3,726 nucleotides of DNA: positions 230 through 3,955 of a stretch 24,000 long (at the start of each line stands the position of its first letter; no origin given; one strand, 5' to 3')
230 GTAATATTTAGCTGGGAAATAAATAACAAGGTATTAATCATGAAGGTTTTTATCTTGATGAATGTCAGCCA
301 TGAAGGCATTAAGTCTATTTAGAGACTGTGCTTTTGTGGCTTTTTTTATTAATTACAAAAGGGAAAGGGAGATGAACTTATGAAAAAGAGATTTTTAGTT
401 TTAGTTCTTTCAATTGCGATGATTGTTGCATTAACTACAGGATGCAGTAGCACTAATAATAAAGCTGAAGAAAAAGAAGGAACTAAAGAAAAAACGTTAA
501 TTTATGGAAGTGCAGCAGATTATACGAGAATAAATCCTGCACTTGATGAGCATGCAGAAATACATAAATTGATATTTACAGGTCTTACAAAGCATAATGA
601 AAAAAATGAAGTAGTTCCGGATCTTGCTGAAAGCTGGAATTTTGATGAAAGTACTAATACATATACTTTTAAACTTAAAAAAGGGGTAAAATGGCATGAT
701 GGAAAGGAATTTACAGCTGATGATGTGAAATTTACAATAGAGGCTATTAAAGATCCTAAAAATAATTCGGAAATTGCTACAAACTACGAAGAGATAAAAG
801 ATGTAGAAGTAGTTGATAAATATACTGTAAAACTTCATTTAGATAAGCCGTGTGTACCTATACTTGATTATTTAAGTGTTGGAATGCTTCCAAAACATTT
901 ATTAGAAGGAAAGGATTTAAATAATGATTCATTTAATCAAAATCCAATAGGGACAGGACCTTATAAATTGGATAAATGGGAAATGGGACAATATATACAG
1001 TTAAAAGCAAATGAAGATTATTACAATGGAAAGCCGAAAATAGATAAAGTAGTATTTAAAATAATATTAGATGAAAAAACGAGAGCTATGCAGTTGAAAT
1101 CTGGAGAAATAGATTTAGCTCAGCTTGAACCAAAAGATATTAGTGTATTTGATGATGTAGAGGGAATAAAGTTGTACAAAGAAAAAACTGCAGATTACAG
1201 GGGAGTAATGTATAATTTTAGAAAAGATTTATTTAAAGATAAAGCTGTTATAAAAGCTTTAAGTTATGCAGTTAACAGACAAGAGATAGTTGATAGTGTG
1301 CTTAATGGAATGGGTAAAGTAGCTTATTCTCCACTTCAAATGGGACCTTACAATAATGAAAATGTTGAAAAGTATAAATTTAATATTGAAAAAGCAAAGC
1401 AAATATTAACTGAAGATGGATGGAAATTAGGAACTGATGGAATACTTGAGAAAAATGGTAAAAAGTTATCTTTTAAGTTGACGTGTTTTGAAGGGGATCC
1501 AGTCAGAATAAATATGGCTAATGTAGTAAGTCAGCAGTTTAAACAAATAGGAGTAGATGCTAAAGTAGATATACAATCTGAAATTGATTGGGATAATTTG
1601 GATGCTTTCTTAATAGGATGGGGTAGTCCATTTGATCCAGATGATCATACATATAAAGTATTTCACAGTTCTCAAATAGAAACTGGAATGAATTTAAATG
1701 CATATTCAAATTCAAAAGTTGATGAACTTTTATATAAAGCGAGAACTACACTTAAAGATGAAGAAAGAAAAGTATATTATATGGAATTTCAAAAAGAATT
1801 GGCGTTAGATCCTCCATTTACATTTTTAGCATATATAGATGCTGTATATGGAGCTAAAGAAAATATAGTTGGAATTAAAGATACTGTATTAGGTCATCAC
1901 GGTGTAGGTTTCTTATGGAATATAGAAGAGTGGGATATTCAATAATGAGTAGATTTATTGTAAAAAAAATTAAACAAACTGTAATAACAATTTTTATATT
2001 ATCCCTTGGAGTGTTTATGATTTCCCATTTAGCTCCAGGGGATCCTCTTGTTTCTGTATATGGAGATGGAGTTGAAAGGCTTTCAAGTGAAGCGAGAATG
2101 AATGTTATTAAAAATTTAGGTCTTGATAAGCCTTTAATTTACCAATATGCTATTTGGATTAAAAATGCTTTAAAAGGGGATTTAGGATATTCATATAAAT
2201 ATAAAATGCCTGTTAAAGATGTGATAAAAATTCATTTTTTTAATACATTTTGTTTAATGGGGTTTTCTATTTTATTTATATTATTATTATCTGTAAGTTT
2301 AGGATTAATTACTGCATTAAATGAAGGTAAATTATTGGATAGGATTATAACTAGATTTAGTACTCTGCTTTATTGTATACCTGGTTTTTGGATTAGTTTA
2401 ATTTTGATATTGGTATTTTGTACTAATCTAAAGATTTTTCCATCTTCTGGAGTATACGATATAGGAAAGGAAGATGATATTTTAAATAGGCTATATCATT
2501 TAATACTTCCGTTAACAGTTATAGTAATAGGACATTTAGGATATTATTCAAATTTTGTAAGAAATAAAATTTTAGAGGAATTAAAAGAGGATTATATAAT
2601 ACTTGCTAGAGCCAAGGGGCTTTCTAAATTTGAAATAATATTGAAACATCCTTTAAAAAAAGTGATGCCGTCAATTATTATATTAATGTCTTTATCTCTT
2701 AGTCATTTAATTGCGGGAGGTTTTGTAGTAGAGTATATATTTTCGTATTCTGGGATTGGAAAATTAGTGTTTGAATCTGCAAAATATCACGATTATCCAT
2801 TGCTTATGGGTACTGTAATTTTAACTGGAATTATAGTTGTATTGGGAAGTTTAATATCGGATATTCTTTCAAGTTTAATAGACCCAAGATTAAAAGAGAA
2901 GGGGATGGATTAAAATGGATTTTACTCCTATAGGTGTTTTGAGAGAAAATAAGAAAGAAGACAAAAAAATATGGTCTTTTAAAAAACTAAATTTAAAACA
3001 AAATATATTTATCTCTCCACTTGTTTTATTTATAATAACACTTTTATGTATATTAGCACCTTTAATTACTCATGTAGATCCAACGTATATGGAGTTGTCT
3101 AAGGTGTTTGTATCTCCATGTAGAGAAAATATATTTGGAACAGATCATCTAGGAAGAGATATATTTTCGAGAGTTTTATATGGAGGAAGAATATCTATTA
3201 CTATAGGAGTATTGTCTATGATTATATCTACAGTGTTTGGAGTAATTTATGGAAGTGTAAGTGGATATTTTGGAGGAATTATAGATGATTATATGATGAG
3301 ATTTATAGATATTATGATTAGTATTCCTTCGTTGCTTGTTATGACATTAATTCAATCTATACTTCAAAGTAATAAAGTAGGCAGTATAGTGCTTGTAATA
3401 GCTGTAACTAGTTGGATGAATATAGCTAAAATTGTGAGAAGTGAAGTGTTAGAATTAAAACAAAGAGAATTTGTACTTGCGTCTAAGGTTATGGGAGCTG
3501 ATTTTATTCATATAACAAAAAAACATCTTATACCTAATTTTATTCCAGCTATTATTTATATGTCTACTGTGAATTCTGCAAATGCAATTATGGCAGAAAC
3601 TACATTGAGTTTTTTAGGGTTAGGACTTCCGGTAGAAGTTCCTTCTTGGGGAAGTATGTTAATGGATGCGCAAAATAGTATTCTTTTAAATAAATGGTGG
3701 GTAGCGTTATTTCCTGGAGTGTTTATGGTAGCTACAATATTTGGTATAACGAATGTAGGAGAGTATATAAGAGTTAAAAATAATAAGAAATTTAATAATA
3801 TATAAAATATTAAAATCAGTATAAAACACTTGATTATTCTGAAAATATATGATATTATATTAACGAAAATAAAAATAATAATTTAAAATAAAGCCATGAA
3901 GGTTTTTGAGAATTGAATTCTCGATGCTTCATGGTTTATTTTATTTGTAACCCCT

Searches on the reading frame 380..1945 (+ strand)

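Call 6: search_protein_families(library=ncbifam, proteins=[window:380-1945:+], max_evalue=0.001)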
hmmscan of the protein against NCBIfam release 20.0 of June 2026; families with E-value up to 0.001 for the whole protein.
window:380-1945:+ (521 aa): 12 families
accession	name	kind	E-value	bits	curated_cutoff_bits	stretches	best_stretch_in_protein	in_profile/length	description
NF045467.1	Opp4A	equivalog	6.1e-70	236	650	1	26-505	23-547/556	oligopeptide ABC transporter substrate-binding protein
TIGR02294.1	nickel_nikA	equivalog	1.3e-68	231.8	393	1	36-496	4-483/501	nickel ABC transporter substrate-binding protein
NF045468.1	Opp5A_nikA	equivalog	7.4e-61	206.1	600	1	20-500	2-473/488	nickel ABC transporter substrate-binding protein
NF047575.1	opine_bind_CntA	exception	9.7e-56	189.4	800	1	1-396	1-409/535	staphylopine-dependent metal ABC transporter substrate-binding lipoprotein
NF043070.1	DppA_dipep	equivalog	1.3e-43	149.4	1005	1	36-485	27-505/535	dipeptide ABC transporter periplasmic-binding protein DppA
NF011942.0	PRK15413.1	equivalog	2.8e-42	145.1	594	1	60-498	53-495/512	glutathione ABC transporter substrate-binding protein GsiB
TIGR04028.1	SBP_KPN_01854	hypoth_equivalog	8.5e-41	140.1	468.5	1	74-397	40-380/509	TIGR04028 family ABC transporter substrate-binding protein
NF011689.0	PRK15109.1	equivalog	2.3e-36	125.6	560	1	12-498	8-522/547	ABC transporter substrate-binding protein SapA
NF011684.0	PRK15104.1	equivalog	3e-22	79.1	947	1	10-478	10-503/543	oligopeptide ABC transporter substrate-binding protein OppA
NF010149.0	PRK13626.1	equivalog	2.1e-17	63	476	1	60-245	145-323/552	HTH-type transcriptional regulator SgrR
NF007287.0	PRK09755.1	equivalog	2.3e-16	59.7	1098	1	58-309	56-327/535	ABC transporter substrate-binding protein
NF043077.1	MMSYN1_0169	equivalog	5.7e-08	31.7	650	1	135-257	253-388/896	oligopeptide ABC transporter substrate-binding protein OppA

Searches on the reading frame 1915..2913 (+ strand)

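Call 6: search_protein_families(library=ncbifam, proteins=[window:1915-2913:+], max_evalue=0.001)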
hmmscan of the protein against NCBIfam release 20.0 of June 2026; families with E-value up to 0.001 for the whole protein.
window:1915-2913:+ (332 aa): 20 families
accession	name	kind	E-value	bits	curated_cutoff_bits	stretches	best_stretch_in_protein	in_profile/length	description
NF045470.1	Opp2B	equivalog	1.2e-75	254.5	350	1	19-327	2-300/300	nickel ABC transporter permease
NF045469.1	Opp1B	equivalog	1.2e-69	235.2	380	1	11-327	1-307/307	nickel/cobalt ABC transporter permease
NF045472.1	Opp4B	equivalog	1.4e-69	234.9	450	1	11-327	1-319/319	oligopeptide ABC transporter permease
TIGR02789.1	nickel_nikB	equivalog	7.2e-56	189.9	447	1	11-329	1-310/314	nickel ABC transporter permease subunit NikB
NF045471.1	Opp3B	equivalog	9.5e-54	182.9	480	1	11-330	1-306/308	oligopeptide ABC transporter permease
NF008161.0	PRK10914.1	equivalog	1.4e-51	175.7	590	2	184-329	193-338/339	dipeptide ABC transporter permease DppB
NF007677.0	PRK10352.1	equivalog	5e-49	167.1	433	1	11-328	1-308/314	nickel ABC transporter permease subunit NikB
NF007008.0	PRK09471.1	equivalog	3.9e-48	164.4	388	1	11-327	1-305/306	oligopeptide ABC transporter permease OppB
NF011661.0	PRK15081.1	equivalog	1.4e-47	162.7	463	1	11-327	1-304/306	glutathione ABC transporter permease GsiC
NF011712.0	PRK15133.1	subfamily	6.1e-34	117.5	445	1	53-327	78-360/364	microcin C ABC transporter permease YejB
NF011690.0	PRK15110.1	equivalog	3.7e-33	115.3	432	2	186-328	173-314/321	putrescine export ABC transporter permease SapB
NF043081.1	MMSYN1_0165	equivalog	2.2e-24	86.2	350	1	97-327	164-385/388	oligopeptide ABC transporter permease OppB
TIGR02790.1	nickel_nikC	equivalog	9.9e-12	45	358.45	1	202-266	130-194/258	nickel ABC transporter permease subunit NikC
NF045476.1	Opp4C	equivalog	2.2e-11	43.5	350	1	118-282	86-222/278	oligopeptide ABC transporter permease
NF045474.1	Opp2C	equivalog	4.1e-10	39.7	300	1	202-281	108-183/236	nickel transporter permease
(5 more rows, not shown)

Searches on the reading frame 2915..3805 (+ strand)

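Call 6: search_protein_families(library=ncbifam, proteins=[window:2915-3805:+], max_evalue=0.001)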
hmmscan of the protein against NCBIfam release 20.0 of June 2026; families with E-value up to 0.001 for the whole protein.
window:2915-3805:+ (296 aa): 17 families
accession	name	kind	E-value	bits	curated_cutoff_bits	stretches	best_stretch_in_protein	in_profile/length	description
NF045476.1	Opp4C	equivalog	8.6e-84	281.1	350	1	23-286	8-272/278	oligopeptide ABC transporter permease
NF045474.1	Opp2C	equivalog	8.1e-63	212.2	300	1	54-286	2-232/236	nickel transporter permease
TIGR02790.1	nickel_nikC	equivalog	8.9e-62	209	358.45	1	36-286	6-254/258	nickel ABC transporter permease subunit NikC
NF045473.1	Opp1C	equivalog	2.3e-59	201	350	1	32-288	8-262/267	nickel/cobalt ABC transporter permease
NF045475.1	Opp3C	equivalog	4.2e-56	190.5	450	1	72-282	108-316/328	oligopeptide ABC transporter permease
NF007738.0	PRK10417.1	equivalog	1.7e-55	188.5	335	1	26-288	6-266/277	nickel ABC transporter permease subunit NikC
NF007376.0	PRK09881.1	equivalog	1.5e-52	178.4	434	1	16-286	21-286/298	D,D-dipeptide ABC transporter permease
NF011935.0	PRK15406.1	equivalog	5.1e-52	177.5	433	1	29-286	37-294/302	oligopeptide ABC transporter permease OppC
NF011662.0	PRK15082.1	equivalog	5.6e-48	163.8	484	1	28-287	35-294/303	glutathione ABC transporter permease GsiD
NF008160.0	PRK10913.1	equivalog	1.3e-46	159.4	483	1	36-288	37-293/300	dipeptide ABC transporter permease DppC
NF047573.1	opine_perm_CntC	exception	2.5e-44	151.7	440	1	24-280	4-258/271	staphylopine uptake ABC transporter permease subunit CntC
NF043080.1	MMSYN1_0166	equivalog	4.1e-41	140.9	370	1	24-271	32-283/307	oligopeptide ABC transporter permease OppC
NF011596.0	PRK15021.1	subfamily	1.4e-36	126.2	439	1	62-273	110-321/341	microcin C ABC transporter permease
NF011691.0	PRK15111.1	equivalog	2.3e-27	96.3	379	1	42-286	40-288/296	putrescine export ABC transporter permease SapC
NF045471.1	Opp3B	equivalog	4.5e-06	26.3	480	1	93-218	96-236/308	oligopeptide ABC transporter permease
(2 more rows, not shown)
